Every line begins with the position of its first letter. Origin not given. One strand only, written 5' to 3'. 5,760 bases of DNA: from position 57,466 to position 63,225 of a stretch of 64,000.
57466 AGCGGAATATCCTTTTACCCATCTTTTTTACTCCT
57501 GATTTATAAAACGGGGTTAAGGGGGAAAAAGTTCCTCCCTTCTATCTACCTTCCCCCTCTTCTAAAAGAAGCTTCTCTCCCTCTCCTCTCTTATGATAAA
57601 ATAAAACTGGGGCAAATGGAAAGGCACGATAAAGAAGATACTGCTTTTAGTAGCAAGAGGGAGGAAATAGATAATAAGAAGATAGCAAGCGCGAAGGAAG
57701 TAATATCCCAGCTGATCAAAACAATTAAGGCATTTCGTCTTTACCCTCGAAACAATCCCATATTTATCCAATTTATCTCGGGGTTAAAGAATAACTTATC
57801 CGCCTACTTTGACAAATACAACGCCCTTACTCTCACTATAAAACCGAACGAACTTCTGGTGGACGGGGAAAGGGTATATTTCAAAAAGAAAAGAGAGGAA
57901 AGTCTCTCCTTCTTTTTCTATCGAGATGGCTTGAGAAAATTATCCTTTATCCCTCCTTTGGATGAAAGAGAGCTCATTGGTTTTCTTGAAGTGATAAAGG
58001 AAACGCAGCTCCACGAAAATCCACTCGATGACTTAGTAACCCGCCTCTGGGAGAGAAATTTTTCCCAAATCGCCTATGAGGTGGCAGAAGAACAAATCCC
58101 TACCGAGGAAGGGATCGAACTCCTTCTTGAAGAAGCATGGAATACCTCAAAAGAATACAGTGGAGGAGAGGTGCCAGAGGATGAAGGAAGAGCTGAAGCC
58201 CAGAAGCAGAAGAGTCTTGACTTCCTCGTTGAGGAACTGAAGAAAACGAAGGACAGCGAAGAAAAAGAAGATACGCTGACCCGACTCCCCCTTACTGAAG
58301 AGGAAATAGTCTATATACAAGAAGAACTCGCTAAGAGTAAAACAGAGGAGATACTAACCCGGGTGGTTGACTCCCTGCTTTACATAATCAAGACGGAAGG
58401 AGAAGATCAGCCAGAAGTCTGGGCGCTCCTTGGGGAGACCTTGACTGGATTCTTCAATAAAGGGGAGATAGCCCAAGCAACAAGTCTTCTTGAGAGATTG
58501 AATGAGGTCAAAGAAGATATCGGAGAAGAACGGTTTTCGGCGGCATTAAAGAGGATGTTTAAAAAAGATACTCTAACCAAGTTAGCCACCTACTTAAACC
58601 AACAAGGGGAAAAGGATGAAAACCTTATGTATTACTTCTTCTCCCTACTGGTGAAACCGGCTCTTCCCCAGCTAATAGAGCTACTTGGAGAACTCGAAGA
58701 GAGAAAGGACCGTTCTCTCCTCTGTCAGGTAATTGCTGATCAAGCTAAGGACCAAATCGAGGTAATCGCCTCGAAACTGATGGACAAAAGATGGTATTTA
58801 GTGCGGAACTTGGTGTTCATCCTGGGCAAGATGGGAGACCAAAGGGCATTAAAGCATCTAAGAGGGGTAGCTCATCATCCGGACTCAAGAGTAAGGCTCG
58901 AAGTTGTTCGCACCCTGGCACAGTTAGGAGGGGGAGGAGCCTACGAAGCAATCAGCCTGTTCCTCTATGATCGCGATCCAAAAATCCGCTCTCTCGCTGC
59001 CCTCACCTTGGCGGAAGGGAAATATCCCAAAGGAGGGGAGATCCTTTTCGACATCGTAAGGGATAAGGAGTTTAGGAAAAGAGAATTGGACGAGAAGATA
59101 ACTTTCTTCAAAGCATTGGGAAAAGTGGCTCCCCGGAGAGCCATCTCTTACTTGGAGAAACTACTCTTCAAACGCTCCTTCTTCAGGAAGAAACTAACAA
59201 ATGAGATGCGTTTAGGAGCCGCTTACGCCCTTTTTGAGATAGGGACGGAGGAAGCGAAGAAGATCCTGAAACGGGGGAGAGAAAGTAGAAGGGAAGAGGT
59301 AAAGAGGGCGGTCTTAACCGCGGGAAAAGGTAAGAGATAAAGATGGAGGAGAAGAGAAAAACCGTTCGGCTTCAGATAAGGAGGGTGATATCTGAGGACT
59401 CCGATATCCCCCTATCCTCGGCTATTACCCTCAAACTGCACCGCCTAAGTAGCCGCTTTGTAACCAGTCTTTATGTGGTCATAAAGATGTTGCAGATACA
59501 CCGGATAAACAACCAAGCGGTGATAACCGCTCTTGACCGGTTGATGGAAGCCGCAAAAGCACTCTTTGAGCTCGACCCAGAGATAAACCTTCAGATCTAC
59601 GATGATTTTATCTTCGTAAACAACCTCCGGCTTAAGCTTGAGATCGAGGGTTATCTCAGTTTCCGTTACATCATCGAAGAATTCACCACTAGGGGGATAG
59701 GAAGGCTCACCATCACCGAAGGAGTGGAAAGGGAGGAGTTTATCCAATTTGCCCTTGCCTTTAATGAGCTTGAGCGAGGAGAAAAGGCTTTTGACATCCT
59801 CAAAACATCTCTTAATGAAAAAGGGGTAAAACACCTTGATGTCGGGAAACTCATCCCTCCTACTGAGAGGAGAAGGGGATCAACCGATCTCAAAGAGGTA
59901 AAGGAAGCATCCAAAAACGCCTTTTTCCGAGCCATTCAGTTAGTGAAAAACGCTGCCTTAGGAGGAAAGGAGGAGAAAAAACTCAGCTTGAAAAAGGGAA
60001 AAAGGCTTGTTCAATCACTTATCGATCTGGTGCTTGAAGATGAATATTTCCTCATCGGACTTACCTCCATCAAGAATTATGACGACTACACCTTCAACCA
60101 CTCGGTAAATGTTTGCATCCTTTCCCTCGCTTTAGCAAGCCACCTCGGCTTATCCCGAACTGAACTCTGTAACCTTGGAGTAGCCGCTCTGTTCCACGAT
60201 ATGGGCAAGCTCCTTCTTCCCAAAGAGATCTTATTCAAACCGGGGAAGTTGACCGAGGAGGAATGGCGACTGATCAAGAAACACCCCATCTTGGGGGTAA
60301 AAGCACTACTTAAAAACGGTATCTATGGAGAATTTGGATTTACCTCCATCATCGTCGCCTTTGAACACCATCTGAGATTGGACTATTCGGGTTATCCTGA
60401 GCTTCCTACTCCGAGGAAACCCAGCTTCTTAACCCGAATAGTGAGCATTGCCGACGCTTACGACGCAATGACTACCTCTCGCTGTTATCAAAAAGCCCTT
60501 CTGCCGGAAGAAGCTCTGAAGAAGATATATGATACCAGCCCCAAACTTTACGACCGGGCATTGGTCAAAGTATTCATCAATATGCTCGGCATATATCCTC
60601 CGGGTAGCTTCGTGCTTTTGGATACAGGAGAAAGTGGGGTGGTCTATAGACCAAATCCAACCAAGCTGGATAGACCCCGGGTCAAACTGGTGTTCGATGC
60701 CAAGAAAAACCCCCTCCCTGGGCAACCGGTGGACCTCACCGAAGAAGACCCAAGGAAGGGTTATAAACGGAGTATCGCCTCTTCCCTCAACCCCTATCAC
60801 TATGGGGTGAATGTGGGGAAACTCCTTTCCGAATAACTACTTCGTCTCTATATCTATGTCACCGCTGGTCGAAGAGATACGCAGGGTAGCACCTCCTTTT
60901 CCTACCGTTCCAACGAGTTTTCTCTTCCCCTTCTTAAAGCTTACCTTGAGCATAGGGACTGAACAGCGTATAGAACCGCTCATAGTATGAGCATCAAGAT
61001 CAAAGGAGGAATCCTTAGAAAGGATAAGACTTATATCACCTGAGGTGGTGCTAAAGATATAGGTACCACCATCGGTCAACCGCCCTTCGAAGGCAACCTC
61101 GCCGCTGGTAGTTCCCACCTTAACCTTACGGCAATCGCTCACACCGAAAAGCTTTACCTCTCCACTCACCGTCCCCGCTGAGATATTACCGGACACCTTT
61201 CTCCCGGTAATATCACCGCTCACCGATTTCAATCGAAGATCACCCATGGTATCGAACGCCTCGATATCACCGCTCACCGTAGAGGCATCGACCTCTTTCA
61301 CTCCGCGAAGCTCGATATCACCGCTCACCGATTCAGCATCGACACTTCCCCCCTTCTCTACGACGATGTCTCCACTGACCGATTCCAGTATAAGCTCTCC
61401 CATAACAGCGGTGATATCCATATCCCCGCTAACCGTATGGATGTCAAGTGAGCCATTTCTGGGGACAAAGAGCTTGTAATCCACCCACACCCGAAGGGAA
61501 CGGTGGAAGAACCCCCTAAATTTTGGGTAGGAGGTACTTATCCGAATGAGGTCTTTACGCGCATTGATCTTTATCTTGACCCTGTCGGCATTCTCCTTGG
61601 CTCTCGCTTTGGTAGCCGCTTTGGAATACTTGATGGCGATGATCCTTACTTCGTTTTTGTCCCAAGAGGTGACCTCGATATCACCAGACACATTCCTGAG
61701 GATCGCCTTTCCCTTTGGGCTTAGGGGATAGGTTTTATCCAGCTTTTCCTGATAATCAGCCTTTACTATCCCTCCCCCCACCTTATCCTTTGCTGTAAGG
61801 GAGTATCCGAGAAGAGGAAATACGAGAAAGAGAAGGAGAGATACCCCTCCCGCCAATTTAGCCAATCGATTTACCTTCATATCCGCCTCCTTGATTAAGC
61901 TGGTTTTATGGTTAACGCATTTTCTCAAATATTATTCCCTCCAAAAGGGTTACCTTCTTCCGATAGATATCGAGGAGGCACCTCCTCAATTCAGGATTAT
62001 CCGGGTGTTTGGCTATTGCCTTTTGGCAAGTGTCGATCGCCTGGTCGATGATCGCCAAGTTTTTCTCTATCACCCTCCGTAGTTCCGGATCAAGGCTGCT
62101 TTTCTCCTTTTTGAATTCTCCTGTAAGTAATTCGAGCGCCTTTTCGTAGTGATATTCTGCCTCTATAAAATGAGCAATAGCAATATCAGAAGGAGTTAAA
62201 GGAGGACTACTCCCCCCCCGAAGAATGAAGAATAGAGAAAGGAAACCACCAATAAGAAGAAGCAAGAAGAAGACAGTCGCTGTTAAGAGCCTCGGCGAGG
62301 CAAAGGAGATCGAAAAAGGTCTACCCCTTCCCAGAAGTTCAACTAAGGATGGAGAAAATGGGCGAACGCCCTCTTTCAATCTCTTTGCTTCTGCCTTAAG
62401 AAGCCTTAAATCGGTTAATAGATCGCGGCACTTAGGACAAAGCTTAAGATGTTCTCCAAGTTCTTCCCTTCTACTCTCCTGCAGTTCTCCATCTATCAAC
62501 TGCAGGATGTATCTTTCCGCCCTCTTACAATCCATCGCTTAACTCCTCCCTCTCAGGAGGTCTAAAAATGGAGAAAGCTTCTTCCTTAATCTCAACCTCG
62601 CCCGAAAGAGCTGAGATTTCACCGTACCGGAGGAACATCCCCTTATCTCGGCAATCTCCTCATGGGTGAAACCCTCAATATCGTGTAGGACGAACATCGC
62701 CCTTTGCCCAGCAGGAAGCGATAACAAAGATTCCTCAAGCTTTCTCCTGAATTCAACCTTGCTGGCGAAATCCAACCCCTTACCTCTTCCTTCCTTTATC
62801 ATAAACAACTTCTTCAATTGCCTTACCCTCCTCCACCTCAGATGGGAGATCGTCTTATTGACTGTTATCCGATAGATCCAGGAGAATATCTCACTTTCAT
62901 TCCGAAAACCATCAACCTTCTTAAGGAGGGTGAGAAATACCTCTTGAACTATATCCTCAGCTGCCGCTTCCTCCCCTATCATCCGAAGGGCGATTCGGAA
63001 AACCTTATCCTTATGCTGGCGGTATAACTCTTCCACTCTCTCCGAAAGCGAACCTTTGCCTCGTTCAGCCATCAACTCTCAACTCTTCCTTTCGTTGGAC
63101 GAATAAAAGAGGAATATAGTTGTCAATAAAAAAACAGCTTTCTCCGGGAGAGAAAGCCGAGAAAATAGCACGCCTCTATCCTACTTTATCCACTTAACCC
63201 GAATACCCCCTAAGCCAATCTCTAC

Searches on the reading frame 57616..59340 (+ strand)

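Call 68: search_protein_families(library=pfam, proteins=[window:57616-59340:+], max_evalue=0.00001)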
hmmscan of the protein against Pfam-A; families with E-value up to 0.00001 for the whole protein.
window:57616-59340:+ (574 aa): 2 families
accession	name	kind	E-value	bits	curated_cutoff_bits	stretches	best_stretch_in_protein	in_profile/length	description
PF13646.12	HEAT_2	-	5e-23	81.6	27.7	1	385-466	5-88/88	HEAT repeats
PF03130.22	HEAT_PBS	-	2.9e-06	27.7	20.9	0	397-416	3-22/27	PBS lyase HEAT-like repeat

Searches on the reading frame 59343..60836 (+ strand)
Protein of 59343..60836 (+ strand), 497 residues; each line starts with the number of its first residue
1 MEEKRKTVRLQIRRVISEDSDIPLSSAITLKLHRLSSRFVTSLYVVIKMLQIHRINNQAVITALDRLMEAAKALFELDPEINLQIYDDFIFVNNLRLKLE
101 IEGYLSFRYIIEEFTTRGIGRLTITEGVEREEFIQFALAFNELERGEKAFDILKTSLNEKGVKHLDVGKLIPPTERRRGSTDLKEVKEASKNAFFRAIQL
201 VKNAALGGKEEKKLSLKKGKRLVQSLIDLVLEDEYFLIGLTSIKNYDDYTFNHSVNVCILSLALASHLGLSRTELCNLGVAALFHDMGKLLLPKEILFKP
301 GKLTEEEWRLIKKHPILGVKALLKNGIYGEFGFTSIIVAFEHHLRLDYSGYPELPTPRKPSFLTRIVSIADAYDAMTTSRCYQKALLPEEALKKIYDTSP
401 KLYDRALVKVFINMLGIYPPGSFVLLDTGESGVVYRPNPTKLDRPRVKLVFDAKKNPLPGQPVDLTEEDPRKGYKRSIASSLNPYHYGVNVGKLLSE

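Call 68: search_protein_families(library=pfam, proteins=[window:59343-60836:+], max_evalue=0.00001)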
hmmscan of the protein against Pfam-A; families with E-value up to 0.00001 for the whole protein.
window:59343-60836:+ (497 aa): 2 families
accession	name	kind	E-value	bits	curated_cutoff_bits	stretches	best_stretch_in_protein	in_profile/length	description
PF13487.12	HD_5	-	3.2e-19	69.8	27.2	1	245-407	9-170/170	HD domain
PF01966.28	HD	-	1.6e-12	48.2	22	1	250-376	1-116/116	HD domain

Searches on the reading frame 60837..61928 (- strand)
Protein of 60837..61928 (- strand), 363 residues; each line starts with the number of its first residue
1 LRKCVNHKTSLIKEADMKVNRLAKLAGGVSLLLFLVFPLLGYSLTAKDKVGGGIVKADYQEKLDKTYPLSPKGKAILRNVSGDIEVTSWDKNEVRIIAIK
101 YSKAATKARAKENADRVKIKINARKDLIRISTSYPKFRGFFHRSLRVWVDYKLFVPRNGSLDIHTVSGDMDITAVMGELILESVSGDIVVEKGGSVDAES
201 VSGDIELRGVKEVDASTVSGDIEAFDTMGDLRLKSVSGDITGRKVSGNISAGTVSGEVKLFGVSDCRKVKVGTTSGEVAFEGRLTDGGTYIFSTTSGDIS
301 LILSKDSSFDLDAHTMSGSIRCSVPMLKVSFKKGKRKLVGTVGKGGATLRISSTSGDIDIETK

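Call 79: search_protein_families(library=pfam, proteins=[window:60837-61928:-], max_evalue=0.0001)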
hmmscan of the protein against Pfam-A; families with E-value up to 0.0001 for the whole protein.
window:60837-61928:- (363 aa): 1 family
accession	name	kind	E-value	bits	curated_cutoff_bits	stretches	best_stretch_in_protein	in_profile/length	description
PF13349.12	DUF4097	-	1.5e-26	93.8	22.9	2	81-278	10-208/247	Toastrack DUF4097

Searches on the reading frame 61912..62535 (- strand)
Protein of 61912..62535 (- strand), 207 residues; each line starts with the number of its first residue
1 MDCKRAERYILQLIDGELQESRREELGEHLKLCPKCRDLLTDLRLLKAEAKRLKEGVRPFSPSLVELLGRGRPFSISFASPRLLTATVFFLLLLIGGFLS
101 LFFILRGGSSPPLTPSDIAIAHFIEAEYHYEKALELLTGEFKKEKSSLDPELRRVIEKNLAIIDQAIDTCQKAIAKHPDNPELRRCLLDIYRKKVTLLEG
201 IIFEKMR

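Call 79: search_protein_families(library=pfam, proteins=[window:61912-62535:-], max_evalue=0.0001)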
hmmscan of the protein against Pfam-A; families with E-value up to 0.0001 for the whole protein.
window:61912-62535:- (207 aa): 1 family
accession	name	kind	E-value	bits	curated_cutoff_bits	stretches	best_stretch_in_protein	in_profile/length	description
PF13490.11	zf-HC2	-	4.6e-06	27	22.2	1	3-37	1-35/35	Putative zinc-finger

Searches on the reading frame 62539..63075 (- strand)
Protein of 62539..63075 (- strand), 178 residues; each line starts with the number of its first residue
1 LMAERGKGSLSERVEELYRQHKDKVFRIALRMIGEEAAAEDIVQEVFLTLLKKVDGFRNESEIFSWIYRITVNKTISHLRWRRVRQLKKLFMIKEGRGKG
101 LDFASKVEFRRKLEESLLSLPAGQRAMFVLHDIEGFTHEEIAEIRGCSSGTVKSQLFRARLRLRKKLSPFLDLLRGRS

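Call 79: search_protein_families(library=pfam, proteins=[window:62539-63075:-], max_evalue=0.0001)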
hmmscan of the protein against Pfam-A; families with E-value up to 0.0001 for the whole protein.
window:62539-63075:- (178 aa): 4 families
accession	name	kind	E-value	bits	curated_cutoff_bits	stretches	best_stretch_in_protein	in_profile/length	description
PF08281.18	Sigma70_r4_2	-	1.1e-18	67.1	25.7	1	111-163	2-54/54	Sigma-70, region 4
PF04542.20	Sigma70_r2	-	3.8e-16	59.1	24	1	17-82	1-68/71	Sigma-70 region 2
PF04545.22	Sigma70_r4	-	5e-10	39.2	24.1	1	117-165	2-50/50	Sigma-70, region 4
PF07638.17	Sigma70_ECF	-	4.4e-05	23.9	21.1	0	15-167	20-183/185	ECF sigma factor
